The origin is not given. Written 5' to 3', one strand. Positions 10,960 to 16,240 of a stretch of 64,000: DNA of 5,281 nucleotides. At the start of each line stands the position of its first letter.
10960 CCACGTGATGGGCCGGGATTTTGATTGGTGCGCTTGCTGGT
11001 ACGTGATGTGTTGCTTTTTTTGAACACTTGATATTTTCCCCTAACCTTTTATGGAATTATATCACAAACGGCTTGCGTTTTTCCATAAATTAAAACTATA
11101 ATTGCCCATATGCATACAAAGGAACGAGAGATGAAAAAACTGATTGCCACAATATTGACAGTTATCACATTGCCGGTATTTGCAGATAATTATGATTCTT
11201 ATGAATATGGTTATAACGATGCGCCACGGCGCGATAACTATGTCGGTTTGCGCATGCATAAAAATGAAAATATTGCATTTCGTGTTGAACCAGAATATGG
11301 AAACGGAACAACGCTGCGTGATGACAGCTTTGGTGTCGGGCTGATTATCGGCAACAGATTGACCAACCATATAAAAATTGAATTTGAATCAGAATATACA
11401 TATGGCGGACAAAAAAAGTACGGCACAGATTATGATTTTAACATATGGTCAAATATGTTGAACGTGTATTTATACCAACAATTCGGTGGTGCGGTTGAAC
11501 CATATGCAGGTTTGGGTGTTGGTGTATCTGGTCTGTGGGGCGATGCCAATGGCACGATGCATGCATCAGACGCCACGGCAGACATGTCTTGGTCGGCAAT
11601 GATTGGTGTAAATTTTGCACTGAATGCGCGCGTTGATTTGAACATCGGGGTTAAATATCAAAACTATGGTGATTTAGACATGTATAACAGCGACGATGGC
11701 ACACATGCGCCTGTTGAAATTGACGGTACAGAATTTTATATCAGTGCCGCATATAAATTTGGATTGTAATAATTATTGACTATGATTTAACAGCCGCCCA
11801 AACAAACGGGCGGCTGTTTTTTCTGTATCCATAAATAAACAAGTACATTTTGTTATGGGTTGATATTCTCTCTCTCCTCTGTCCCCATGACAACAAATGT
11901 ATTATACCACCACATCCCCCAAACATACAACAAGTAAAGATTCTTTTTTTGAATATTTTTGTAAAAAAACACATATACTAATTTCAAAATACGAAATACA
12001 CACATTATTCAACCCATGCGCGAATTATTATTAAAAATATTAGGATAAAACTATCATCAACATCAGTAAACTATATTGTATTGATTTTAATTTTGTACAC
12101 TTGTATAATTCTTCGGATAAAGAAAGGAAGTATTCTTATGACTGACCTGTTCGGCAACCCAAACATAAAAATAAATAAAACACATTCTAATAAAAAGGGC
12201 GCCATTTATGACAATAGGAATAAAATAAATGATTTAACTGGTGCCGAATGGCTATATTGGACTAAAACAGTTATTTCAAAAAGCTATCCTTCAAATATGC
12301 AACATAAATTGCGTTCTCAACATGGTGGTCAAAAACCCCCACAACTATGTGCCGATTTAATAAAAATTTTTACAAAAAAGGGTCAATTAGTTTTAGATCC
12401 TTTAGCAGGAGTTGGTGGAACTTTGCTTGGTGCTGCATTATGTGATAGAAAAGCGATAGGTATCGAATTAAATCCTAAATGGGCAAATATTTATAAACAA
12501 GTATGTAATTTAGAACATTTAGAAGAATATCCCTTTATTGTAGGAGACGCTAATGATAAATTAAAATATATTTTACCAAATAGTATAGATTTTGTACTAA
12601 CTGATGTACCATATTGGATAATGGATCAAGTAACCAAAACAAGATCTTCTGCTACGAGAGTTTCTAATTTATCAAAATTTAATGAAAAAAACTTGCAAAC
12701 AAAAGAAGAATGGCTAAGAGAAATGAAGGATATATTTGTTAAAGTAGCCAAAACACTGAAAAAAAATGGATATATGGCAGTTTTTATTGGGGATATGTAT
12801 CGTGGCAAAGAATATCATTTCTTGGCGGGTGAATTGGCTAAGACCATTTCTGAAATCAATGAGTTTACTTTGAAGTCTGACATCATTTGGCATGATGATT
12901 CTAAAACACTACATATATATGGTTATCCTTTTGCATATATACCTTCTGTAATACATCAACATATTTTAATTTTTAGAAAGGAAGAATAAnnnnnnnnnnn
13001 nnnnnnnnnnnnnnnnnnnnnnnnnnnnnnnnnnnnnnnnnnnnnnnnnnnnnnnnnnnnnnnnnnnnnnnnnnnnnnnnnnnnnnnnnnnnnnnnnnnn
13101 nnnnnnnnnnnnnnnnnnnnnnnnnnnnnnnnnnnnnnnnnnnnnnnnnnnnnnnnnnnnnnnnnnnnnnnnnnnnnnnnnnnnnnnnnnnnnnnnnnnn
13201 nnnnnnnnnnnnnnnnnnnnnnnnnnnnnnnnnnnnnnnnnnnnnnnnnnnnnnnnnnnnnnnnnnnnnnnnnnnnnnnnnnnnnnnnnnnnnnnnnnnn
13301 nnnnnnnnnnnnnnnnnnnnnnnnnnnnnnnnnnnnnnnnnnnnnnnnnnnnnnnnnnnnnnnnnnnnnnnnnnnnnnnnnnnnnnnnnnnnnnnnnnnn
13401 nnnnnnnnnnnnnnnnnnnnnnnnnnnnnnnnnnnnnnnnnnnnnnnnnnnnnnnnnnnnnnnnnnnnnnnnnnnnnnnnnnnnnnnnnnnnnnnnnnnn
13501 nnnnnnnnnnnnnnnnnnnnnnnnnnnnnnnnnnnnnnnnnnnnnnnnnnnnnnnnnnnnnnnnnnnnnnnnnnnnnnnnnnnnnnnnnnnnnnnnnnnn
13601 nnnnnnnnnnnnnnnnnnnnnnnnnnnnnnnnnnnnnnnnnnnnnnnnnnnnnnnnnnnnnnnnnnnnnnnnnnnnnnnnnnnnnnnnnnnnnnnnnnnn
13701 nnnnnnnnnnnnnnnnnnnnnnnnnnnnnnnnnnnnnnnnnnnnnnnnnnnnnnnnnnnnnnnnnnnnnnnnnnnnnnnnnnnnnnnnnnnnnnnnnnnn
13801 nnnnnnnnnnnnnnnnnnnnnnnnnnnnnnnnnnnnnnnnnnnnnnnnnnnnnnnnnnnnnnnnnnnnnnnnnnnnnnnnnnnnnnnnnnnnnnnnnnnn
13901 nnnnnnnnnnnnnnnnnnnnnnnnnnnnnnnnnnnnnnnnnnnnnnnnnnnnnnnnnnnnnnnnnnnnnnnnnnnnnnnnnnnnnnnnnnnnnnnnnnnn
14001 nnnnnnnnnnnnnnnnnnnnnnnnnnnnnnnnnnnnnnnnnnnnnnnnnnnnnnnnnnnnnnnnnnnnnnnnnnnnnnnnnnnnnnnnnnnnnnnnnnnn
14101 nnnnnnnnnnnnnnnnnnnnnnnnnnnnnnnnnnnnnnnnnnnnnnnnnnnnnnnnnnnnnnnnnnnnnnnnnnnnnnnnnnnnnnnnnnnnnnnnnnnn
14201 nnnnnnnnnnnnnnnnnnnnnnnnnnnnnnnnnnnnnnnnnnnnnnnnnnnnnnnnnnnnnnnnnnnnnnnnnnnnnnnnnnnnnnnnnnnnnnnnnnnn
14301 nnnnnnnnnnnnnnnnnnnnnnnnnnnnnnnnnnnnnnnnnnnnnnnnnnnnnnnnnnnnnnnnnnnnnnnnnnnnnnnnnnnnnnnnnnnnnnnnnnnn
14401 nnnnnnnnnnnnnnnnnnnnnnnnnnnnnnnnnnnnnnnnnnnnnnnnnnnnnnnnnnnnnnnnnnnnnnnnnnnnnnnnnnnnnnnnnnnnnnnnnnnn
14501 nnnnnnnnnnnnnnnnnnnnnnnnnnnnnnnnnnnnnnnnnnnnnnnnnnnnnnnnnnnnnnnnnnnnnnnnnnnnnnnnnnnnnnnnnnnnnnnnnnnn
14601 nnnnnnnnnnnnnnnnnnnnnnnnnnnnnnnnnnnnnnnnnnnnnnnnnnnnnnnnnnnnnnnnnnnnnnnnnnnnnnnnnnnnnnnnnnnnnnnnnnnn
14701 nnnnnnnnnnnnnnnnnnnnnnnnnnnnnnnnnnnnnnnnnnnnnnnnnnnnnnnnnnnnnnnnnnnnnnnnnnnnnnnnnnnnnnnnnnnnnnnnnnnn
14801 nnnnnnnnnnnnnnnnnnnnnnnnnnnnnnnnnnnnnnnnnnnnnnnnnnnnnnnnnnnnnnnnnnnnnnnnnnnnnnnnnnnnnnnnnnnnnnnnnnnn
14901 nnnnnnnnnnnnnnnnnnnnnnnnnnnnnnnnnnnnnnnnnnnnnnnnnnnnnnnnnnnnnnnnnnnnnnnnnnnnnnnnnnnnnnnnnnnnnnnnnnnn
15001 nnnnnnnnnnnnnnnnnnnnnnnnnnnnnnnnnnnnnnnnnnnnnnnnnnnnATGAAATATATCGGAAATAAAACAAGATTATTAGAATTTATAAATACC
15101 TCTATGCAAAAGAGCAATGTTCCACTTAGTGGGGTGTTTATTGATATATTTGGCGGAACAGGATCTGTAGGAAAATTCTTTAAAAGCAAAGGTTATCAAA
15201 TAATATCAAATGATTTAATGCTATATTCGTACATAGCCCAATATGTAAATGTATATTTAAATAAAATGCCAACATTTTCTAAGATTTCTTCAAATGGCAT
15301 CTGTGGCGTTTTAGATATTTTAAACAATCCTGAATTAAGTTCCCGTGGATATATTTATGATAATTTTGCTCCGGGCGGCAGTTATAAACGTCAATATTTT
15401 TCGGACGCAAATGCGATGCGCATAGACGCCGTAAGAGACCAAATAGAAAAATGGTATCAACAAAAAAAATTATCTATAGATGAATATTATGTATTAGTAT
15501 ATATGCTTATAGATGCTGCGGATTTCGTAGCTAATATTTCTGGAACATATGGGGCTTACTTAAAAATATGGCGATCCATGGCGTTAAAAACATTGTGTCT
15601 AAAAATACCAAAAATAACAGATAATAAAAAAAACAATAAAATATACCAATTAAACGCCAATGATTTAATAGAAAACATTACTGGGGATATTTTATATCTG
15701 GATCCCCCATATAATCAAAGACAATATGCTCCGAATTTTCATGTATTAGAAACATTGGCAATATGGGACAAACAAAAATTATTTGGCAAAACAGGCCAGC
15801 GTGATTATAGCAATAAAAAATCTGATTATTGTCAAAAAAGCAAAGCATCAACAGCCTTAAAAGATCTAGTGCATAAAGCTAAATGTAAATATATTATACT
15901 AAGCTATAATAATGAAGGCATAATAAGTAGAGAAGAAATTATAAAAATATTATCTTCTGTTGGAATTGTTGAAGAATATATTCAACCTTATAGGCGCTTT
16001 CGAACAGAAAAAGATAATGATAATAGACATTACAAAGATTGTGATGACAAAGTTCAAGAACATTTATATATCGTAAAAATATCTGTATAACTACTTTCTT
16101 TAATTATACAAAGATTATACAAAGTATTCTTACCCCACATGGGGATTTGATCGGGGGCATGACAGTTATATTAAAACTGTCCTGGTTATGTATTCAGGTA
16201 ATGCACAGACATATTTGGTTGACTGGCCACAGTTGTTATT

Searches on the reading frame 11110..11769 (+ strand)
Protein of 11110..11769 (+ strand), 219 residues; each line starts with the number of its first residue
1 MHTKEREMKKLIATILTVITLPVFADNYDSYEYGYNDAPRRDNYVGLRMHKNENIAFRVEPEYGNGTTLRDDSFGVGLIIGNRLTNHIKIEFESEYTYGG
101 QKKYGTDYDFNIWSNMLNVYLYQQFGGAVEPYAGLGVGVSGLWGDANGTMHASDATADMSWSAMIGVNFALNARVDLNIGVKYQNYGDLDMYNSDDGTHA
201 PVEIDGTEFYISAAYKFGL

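Call 67: search_protein_families(library=pfam, proteins=[window:11110-11769:+], max_evalue=0.0001)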
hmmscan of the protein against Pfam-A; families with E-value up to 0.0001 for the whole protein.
window:11110-11769:+ (219 aa): 3 families
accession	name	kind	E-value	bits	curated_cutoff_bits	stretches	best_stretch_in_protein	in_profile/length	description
PF13505.12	OMP_b-brl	-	7.8e-14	52.7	28.7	1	41-217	20-175/175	Outer membrane protein beta-barrel domain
PF02462.21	Opacity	-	2.8e-08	34.3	21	1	125-195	42-114/126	Opacity family porin protein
PF03922.20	OmpW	-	1.7e-06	28.6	24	1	118-217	89-195/195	OmpW family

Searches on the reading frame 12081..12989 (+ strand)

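Call 44: search_protein_families(library=pfam, proteins=[window:12081-12989:+], max_evalue=0.001)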
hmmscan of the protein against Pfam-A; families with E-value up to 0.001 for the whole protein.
window:12081-12989:+ (302 aa): 1 family
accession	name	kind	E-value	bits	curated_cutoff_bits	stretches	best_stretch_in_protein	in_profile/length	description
PF01555.25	N6_N4_Mtase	-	1.7e-27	97.3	26.7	2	57-139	136-220/221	DNA methylase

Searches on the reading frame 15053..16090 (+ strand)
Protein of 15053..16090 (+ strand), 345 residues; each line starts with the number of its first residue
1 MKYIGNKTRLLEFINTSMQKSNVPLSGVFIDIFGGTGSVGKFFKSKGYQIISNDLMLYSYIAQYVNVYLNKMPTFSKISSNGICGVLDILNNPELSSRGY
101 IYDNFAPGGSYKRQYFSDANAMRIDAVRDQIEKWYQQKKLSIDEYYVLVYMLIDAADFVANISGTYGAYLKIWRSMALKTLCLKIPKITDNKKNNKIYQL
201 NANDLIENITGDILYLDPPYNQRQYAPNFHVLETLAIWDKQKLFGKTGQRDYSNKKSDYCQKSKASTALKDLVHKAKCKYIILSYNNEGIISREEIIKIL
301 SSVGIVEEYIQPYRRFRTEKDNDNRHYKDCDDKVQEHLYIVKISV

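Call 10: search_protein_families(library=pfam, proteins=[window:15053-16090:+], max_evalue=0.01)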
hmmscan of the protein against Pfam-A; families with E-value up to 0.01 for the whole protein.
window:15053-16090:+ (345 aa): 2 families
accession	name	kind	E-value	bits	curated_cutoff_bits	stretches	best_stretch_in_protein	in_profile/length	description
PF02086.21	MethyltransfD12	-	5.6e-40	138.1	22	1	3-298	1-252/253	D12 class N6 adenine-specific DNA methyltransferase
PF03602.21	Cons_hypoth95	-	0.00091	19.4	24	0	206-239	109-143/182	Conserved hypothetical protein 95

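Call 11: search_protein_families(library=ncbifam, proteins=[window:15053-16090:+], max_evalue=0.01)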
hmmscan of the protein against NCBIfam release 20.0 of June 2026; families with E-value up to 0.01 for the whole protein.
window:15053-16090:+ (345 aa): 1 family
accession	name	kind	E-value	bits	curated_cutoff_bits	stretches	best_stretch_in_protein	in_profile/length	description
TIGR00571.1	dam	subfamily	3.3e-05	23.7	114.85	0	1-55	5-53/267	Dam family site-specific DNA-(adenine-N6)-methyltransferase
